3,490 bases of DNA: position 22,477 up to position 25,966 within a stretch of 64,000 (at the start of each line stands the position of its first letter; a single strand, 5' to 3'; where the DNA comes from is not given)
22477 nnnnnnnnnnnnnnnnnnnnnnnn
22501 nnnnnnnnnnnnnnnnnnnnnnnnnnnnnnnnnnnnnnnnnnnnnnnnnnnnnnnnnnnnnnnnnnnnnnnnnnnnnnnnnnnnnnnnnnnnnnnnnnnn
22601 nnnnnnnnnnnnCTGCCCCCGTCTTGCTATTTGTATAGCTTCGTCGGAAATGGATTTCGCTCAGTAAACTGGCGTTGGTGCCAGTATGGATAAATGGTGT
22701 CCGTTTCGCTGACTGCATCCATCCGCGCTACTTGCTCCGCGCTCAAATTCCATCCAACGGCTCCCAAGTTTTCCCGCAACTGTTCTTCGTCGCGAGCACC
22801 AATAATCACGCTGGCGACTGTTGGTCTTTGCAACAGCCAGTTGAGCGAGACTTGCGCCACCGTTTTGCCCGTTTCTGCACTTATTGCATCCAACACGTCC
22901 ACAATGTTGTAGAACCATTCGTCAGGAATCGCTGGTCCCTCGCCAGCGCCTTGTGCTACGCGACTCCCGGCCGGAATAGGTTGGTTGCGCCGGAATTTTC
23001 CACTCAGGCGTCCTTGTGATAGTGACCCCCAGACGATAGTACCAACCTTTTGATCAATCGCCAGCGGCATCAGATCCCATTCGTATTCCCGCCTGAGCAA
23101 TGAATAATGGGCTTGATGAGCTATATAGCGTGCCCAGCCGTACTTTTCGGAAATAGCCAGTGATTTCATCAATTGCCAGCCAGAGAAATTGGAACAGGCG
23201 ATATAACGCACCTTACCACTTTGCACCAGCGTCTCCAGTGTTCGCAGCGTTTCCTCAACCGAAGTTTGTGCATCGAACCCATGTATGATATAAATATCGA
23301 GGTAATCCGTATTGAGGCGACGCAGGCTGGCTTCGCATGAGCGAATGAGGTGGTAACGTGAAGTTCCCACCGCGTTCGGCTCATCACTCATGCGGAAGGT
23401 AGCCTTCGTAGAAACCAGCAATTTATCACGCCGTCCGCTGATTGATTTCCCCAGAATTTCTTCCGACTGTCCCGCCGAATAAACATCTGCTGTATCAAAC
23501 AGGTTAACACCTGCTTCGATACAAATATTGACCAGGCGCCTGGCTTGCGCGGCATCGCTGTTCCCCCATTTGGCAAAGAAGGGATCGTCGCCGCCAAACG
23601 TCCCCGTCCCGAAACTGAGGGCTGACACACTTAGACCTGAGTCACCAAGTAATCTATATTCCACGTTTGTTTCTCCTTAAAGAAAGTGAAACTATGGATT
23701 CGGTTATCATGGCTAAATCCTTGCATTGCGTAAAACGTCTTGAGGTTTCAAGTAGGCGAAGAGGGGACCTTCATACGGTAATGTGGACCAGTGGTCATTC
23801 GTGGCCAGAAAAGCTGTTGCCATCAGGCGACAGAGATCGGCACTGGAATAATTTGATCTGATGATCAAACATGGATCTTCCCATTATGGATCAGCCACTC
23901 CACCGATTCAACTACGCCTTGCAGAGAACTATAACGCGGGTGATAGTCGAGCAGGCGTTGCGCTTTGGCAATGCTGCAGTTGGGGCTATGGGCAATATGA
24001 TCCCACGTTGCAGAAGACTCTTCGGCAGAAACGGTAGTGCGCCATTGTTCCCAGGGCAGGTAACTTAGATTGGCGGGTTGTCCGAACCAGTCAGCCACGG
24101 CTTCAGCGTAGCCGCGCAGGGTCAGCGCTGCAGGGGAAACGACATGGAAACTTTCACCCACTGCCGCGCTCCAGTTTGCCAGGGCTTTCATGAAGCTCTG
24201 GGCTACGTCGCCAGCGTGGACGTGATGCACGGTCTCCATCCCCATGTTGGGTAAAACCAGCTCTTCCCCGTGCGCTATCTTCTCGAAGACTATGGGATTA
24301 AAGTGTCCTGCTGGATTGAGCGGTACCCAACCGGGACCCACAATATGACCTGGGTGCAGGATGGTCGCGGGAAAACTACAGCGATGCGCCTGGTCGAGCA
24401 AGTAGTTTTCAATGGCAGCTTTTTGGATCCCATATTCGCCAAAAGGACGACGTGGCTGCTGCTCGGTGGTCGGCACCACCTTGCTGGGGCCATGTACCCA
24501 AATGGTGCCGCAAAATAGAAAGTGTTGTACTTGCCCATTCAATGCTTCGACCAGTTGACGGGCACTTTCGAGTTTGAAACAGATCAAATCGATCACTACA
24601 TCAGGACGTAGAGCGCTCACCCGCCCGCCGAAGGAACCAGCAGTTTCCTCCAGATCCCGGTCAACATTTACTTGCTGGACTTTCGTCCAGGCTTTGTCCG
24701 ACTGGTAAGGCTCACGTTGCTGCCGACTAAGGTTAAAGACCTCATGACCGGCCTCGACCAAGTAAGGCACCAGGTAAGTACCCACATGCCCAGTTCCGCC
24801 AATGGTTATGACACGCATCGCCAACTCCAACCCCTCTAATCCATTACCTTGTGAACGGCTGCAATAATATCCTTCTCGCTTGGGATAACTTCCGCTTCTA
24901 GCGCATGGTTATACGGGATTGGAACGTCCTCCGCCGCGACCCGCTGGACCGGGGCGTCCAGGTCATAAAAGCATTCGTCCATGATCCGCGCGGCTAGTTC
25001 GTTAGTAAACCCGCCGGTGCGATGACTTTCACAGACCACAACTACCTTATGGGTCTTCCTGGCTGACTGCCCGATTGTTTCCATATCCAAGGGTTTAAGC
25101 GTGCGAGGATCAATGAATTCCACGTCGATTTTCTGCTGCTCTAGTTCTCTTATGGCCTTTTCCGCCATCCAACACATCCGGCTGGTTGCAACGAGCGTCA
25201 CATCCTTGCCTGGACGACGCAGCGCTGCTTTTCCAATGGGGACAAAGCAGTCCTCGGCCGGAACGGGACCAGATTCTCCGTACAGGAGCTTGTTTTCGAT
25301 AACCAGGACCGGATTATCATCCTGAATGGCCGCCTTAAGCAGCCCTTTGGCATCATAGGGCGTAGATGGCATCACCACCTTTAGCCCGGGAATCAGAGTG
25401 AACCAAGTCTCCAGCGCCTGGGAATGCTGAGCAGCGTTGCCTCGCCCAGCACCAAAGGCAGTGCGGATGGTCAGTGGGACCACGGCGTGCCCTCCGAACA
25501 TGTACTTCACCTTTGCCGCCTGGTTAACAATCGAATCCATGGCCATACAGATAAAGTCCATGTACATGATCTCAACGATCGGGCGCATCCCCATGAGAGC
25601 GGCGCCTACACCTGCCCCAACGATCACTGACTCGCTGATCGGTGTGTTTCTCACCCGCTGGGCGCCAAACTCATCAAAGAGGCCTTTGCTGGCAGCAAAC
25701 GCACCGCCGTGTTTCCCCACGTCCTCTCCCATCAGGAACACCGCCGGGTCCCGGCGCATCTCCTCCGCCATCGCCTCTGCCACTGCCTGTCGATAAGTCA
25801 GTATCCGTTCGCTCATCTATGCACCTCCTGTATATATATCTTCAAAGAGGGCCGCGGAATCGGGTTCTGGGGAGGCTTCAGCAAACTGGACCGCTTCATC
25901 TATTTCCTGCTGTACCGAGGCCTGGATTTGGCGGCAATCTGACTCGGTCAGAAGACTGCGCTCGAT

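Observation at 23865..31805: Single GntR-headed operon with two different E1 pairs sharing one E2, split by a beta-hydroxyacid dehydrogenase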

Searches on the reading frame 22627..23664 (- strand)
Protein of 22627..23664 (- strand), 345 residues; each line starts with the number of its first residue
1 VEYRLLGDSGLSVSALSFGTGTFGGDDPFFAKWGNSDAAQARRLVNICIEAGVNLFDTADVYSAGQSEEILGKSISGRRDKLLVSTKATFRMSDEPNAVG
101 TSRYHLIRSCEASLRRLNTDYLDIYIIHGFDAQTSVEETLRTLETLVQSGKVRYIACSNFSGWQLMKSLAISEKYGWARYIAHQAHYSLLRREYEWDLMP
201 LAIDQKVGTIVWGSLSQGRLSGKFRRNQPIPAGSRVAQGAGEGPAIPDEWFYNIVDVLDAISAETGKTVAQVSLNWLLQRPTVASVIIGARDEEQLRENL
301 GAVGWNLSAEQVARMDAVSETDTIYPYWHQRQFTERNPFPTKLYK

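Call 3: search_protein_families(library=pfam, proteins=[window:22627-23664:-])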
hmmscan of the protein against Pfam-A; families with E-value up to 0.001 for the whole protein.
window:22627-23664:- (345 aa): 1 family
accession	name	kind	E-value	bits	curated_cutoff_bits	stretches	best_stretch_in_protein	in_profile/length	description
PF00248.27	Aldo_ket_red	-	5.1e-70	236.3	24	1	16-319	2-290/291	Aldo/keto reductase family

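Call 4: search_protein_families(library=ncbifam, proteins=[window:22627-23664:-])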
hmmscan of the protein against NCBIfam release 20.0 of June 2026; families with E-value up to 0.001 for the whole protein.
window:22627-23664:- (345 aa): 8 families
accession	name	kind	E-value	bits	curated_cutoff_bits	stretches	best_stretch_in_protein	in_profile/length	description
TIGR01293.1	Kv_beta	subfamily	8.4e-44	149.9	365.4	1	1-315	1-315/319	voltage-dependent potassium channel subunit beta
NF007388.0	PRK09912.1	subfamily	4.8e-43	147.4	448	1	1-317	13-330/346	L-glyceraldehyde 3-phosphate reductase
NF049922.1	MethglyxlRedYdjG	equivalog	2.9e-37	128.4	550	1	4-320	4-322/326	NADH-dependent methylglyoxal reductase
NF007912.0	PRK10625.1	equivalog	5.1e-36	124.8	415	1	1-323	1-342/346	NADP(H)-dependent aldo-keto reductase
NF007695.0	PRK10376.1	subfamily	1.7e-23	83.2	280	2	11-194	15-195/290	oxidoreductase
NF008377.0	PRK11172.1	equivalog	1.5e-15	57.1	327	2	45-170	22-141/267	2,5-didehydrogluconate reductase DkgB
NF008598.0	PRK11565.1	equivalog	9.4e-10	38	425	1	36-218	25-192/275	2,5-didehydrogluconate reductase DkgA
NF011432.0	PRK14863.1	equivalog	0.00035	20.2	244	0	11-128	3-110/292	bifunctional regulator KidO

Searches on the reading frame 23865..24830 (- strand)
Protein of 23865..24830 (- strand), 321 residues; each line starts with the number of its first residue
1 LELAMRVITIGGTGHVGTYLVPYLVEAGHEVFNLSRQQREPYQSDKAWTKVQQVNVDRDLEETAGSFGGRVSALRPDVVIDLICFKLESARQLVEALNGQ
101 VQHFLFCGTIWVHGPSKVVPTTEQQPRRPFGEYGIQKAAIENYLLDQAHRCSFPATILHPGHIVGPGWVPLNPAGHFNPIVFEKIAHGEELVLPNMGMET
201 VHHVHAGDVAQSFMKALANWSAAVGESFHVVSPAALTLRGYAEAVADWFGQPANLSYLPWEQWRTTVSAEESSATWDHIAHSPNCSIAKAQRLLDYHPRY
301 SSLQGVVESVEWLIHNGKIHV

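Call 3: search_protein_families(library=pfam, proteins=[window:23865-24830:-])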
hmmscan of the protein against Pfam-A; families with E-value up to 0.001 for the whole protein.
window:23865-24830:- (321 aa): 6 families
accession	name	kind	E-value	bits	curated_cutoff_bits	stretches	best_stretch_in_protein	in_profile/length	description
PF01370.27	Epimerase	-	2.3e-23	83.3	20.9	1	10-226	4-235/240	NAD dependent epimerase/dehydratase family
PF16363.11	GDP_Man_Dehyd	-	5.2e-08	33.1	27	1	10-55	3-49/332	GDP-mannose 4,6 dehydratase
PF13460.12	NAD_binding_10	-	1.7e-05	25.2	27.2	1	11-163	1-146/184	NAD(P)H-binding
PF05368.20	NmrA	-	2.4e-05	24.5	27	1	6-161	4-151/298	NmrA-like family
PF04321.23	RmlD_sub_bind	-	2.6e-05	23.9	27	0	5-253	1-235/287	RmlD substrate binding domain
PF07993.18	NAD_binding_4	-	0.00031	20.4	20.1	0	123-169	167-216/258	Male sterility protein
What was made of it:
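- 23865..24818 (-): Extended SDR (NAD-dependent epimerase/dehydratase family). Co-directional and 17 nt downstream of E1beta2, but lineage-specific. Pfam (call 3).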

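Call 4: search_protein_families(library=ncbifam, proteins=[window:23865-24830:-])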
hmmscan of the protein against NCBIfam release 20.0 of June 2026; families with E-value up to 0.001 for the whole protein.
window:23865-24830:- (321 aa): 10 families
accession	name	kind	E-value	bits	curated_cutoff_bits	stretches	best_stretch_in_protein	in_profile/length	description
TIGR01746.1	Thioester-redct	subfamily_domain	3.8e-10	39.6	213.35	1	96-274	123-303/371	thioester reductase domain-containing protein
TIGR04180.1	EDH_00030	hypoth_equivalog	2.6e-09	36.6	475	1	96-256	108-263/297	NAD-dependent 4,6-dehydratase LegB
TIGR03466.1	HpnA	hypoth_equivalog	1.7e-08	33.7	367.65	1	89-318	92-326/327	hopanoid-associated sugar epimerase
TIGR01179.1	galE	equivalog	2.4e-07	29.9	262.3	1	93-158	104-171/332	UDP-glucose 4-epimerase GalE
NF043036.1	ErythonDh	equivalog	3.6e-06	26.4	325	1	87-230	101-246/321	D-erythronate dehydrogenase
NF058621.1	DiazavRedAvaA7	equivalog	6.6e-06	26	400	1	5-83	1-72/304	3-diazoavenalumate denitrifying reductase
TIGR01777.1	yfcH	hypoth_equivalog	1.8e-05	24.5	207.35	1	9-56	3-51/292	TIGR01777 family oxidoreductase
TIGR01181.1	dTDP_gluc_dehyt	equivalog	9.5e-05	21.6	365.1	0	94-317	108-315/321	dTDP-glucose 4,6-dehydratase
NF005539.0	PRK07201.1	equivalog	0.00041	19.2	549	0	7-111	3-88/657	SDR family oxidoreductase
NF050030.1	thlkprotThyD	equivalog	0.00064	19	400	0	5-56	1-54/305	thylakoid membrane protein ThyD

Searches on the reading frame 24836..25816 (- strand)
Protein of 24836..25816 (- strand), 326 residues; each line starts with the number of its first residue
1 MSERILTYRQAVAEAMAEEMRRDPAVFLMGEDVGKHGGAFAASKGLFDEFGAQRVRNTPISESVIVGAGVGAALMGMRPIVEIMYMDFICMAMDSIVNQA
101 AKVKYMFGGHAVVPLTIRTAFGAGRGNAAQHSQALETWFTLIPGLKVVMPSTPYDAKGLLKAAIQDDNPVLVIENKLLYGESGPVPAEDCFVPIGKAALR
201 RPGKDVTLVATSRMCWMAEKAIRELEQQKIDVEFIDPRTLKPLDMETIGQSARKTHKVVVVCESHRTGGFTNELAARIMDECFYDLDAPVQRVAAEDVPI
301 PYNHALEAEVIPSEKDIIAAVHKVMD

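Call 3: search_protein_families(library=pfam, proteins=[window:24836-25816:-])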
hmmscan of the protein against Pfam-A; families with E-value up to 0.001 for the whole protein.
window:24836-25816:- (326 aa): 3 families
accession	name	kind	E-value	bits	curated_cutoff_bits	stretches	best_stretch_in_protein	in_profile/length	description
PF02779.29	Transket_pyr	-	2.9e-46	157.7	27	1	6-179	3-172/174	Transketolase, pyrimidine binding domain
PF02780.25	Transketolase_C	-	2.3e-37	128.1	25.9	1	195-317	1-124/124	Transketolase, C-terminal domain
PF17147.9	PFOR_II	-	0.00038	21.2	27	0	205-272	2-72/102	Pyruvate:ferredoxin oxidoreductase core domain II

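Call 4: search_protein_families(library=ncbifam, proteins=[window:24836-25816:-])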
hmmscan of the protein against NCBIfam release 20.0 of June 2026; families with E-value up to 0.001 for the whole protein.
window:24836-25816:- (326 aa): 7 families
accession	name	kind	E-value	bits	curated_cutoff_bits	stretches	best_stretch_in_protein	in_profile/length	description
NF006667.0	PRK09212.1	subfamily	2.6e-115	384.8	321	1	5-325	3-323/327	pyruvate dehydrogenase complex E1 component subunit beta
NF008854.0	PRK11892.1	equivalog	1.1e-114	383.7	454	1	6-325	142-462/464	pyruvate dehydrogenase complex E1 component subunit beta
NF004559.0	PRK05899.2-5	equivalog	1.2e-18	66.8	488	1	8-325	320-624/627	transketolase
TIGR00204.1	dxs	equivalog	1.5e-18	66.7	465.95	1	44-302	344-590/616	1-deoxy-D-xylulose-5-phosphate synthase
NF008968.0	PRK12315.1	subfamily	1.3e-13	50.2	510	1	7-276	280-535/582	1-deoxy-D-xylulose-5-phosphate synthase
NF003933.0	PRK05444.2-2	equivalog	1.8e-13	49.9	395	1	52-298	334-576/606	1-deoxy-D-xylulose-5-phosphate synthase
NF004556.0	PRK05899.2-2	equivalog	1.3e-06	27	575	1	179-281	494-596/639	transketolase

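Call 63: search_solved_structures(query=window:24836-25816:-, max_evalue=1e-30)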
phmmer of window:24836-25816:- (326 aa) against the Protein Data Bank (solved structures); distinct sequences matched with E-value up to 1e-30: 12.
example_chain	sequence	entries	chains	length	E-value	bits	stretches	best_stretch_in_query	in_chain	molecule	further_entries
6cer_B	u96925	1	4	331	2.6e-80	272.9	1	6-325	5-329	Pyruvate dehydrogenase E1 component subunit beta, mitochondrial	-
3duf_B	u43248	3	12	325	2.6e-80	272.9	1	6-325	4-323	Pyruvate dehydrogenase E1 component subunit beta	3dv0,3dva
1ni4_B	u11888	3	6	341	2.8e-80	272.8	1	6-325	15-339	Pyruvate dehydrogenase E1 component: Beta subunit | Pyruvate dehydrogenase E1 component subunit beta | Pyruvate dehydrogenase E1 component subunit beta, mitocho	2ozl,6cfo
1w85_B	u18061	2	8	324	2.9e-80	272.8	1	6-325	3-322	PYRUVATE DEHYDROGENASE E1 COMPONENT, BETA SUBUNIT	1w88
3exe_B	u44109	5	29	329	3e-80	272.7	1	6-325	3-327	Pyruvate dehydrogenase E1 component subunit beta, mitochondrial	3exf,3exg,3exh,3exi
1um9_B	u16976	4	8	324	3e-76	259.6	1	5-322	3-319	2-oxo acid dehydrogenase beta subunit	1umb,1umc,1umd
1ik6_A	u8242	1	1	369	4.9e-74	252.3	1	9-325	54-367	pyruvate dehydrogenase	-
2bp7_B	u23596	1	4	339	3.6e-70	239.6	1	4-326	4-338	2-OXOISOVALERATE DEHYDROGENASE BETA SUBUNIT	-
1qs0_B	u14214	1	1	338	5.1e-70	239.1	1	6-326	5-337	2-OXOISOVALERATE DEHYDROGENASE BETA-SUBUNIT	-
1dtw_B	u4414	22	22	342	9.1e-65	221.9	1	9-323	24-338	BRANCHED-CHAIN ALPHA-KETO ACID DEHYDROGENASE BETA SUBUNIT | 2-OXOISOVALERATE DEHYDROGENASE BETA SUBUNIT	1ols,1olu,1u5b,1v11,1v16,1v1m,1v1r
2j9f_B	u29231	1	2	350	9.8e-65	221.8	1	9-323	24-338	2-OXOISOVALERATE DEHYDROGENASE BETA SUBUNIT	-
1olx_B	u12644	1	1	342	2.1e-63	217.4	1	9-323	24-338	2-OXOISOVALERATE DEHYDROGENASE BETA SUBUNIT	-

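Call 65: search_solved_structures(query=window:24836-25816:-, max_evalue=1e-75, show_alignments=2)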
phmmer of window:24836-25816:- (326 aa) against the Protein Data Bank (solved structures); distinct sequences matched with E-value up to 1e-75: 6.
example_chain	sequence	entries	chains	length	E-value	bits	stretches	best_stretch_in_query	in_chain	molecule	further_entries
6cer_B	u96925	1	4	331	2.6e-80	272.9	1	6-325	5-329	Pyruvate dehydrogenase E1 component subunit beta, mitochondrial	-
3duf_B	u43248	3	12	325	2.6e-80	272.9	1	6-325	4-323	Pyruvate dehydrogenase E1 component subunit beta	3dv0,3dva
1ni4_B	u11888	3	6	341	2.8e-80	272.8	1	6-325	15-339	Pyruvate dehydrogenase E1 component: Beta subunit | Pyruvate dehydrogenase E1 component subunit beta | Pyruvate dehydrogenase E1 component subunit beta, mitocho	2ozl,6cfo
1w85_B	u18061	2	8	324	2.9e-80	272.8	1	6-325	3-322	PYRUVATE DEHYDROGENASE E1 COMPONENT, BETA SUBUNIT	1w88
3exe_B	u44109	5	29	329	3e-80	272.7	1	6-325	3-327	Pyruvate dehydrogenase E1 component subunit beta, mitochondrial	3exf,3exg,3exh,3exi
1um9_B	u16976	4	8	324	3e-76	259.6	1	5-322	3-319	2-oxo acid dehydrogenase beta subunit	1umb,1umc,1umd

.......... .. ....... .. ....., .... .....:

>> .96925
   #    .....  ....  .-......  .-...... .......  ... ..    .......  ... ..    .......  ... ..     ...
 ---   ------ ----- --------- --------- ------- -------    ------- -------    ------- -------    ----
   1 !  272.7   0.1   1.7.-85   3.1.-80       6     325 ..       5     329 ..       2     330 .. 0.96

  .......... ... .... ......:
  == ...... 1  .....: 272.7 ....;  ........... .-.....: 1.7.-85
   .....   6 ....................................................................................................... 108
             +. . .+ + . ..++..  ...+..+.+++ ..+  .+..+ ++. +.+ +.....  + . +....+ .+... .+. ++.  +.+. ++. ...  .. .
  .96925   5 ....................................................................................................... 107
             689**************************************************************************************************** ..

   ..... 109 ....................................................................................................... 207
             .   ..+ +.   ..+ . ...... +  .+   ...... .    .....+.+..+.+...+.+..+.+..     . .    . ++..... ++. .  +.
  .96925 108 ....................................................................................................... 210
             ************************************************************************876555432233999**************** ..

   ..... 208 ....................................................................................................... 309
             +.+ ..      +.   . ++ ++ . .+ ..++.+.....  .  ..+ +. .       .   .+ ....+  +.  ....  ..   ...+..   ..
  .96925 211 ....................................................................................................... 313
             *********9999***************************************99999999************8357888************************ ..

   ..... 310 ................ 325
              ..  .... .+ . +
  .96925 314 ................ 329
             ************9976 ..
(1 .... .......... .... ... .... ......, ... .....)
